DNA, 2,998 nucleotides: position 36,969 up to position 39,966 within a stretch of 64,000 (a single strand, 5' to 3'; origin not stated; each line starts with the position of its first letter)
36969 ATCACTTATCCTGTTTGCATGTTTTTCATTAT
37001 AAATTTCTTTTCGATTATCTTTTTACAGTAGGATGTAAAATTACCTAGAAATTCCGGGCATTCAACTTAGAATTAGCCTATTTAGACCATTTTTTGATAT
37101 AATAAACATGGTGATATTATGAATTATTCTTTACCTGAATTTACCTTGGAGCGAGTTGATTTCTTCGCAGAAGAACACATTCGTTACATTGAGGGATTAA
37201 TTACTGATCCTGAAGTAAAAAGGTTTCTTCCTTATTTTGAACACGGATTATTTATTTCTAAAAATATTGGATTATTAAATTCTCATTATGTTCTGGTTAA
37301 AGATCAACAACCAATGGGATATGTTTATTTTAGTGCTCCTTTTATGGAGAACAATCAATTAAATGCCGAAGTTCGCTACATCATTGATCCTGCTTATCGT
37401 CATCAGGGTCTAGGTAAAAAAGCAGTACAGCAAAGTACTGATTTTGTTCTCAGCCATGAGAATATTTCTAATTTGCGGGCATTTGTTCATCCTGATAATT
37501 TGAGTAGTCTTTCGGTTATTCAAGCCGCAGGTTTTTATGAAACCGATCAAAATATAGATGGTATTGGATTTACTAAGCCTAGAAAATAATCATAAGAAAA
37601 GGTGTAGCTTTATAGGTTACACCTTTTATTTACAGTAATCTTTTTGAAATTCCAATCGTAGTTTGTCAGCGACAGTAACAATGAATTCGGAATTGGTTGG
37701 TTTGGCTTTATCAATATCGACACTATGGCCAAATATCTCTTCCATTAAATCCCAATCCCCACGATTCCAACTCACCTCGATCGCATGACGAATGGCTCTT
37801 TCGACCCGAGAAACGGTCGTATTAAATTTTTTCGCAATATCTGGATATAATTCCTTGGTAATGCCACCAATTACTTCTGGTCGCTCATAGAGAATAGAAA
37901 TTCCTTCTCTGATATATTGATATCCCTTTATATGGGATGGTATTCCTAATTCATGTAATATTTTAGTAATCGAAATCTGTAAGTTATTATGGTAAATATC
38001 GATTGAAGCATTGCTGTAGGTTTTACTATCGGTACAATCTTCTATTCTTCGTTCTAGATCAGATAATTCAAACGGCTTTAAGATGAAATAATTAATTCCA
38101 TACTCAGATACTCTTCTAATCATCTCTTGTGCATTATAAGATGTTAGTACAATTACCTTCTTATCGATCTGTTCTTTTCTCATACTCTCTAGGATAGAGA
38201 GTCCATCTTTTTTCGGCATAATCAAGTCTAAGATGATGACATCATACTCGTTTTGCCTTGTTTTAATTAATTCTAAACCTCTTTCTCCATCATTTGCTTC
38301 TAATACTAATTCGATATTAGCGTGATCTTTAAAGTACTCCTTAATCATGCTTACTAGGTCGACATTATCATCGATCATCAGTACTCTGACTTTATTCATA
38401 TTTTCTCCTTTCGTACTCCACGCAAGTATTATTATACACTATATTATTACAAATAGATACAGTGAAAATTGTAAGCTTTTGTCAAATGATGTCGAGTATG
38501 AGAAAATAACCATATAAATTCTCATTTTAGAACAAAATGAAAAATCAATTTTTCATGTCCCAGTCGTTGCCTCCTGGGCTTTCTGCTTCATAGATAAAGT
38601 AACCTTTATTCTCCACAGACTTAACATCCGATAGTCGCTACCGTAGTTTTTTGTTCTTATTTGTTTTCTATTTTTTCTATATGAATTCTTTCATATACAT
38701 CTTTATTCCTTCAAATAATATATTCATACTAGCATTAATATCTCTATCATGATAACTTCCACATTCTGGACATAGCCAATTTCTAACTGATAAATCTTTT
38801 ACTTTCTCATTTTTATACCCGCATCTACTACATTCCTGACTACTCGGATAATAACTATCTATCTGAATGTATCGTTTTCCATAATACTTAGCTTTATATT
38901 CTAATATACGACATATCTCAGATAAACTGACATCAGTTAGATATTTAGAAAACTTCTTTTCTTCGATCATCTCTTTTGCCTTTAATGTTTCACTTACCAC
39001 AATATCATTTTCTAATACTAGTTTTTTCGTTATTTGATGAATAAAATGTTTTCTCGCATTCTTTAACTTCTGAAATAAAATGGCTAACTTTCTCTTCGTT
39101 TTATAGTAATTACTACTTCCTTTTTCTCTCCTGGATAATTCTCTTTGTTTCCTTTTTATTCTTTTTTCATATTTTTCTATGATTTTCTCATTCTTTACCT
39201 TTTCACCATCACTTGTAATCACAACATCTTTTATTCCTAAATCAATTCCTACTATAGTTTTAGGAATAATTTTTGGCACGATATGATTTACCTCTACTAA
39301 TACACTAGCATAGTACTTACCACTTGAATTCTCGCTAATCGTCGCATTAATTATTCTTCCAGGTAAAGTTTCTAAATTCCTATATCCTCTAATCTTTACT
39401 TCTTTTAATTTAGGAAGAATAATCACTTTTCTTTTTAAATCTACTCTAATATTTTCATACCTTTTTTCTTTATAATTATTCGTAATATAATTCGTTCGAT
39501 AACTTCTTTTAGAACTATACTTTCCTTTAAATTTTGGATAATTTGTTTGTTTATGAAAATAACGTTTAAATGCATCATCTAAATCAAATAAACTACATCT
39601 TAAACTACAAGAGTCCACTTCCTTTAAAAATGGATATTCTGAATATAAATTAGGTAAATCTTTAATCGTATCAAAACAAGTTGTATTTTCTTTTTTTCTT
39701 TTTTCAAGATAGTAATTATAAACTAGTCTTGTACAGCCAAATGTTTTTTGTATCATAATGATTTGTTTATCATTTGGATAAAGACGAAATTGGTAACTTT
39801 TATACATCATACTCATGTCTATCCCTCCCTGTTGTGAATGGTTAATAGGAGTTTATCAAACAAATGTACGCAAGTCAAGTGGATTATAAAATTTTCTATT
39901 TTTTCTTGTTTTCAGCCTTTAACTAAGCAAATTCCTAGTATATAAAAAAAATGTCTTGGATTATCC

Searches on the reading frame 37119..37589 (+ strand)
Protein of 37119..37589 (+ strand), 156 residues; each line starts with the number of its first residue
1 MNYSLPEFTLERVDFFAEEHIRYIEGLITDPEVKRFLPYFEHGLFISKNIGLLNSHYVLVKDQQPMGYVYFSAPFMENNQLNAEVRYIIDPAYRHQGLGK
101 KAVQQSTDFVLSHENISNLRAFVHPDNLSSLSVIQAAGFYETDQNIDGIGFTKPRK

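Call 30: search_protein_families(library=pfam, proteins=[window:37119-37589:+], max_evalue=0.001)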
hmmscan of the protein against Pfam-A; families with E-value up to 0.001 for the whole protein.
window:37119-37589:+ (156 aa): 3 families
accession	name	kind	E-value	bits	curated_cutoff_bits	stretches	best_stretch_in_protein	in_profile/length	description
PF13302.13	Acetyltransf_3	-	7.3e-13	49.8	25.4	1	27-139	18-137/138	Acetyltransferase (GNAT) domain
PF00583.31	Acetyltransf_1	-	7e-10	39.6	20.7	1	55-139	34-116/116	Acetyltransferase (GNAT) family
PF13508.13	Acetyltransf_7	-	9e-06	26.4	27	1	55-141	4-78/84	Acetyltransferase (GNAT) domain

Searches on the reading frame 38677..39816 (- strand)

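Call 30: search_protein_families(library=pfam, proteins=[window:38677-39816:-], max_evalue=0.001)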
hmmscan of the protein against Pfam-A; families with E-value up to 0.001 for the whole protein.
window:38677-39816:- (379 aa): 3 families
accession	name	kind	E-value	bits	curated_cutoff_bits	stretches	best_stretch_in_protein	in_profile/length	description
PF07282.18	Cas12f1-like_TNB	-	1.4e-22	80.1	26.3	1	300-366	3-60/60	Cas12f1-like, TNB domain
PF01385.25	OrfB_IS605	-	1.1e-21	77.6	30.5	1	171-284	1-117/120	Probable transposase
PF12323.14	HTH_OrfB_IS605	-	3.2e-16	59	21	1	4-42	2-40/47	Helix-turn-helix domain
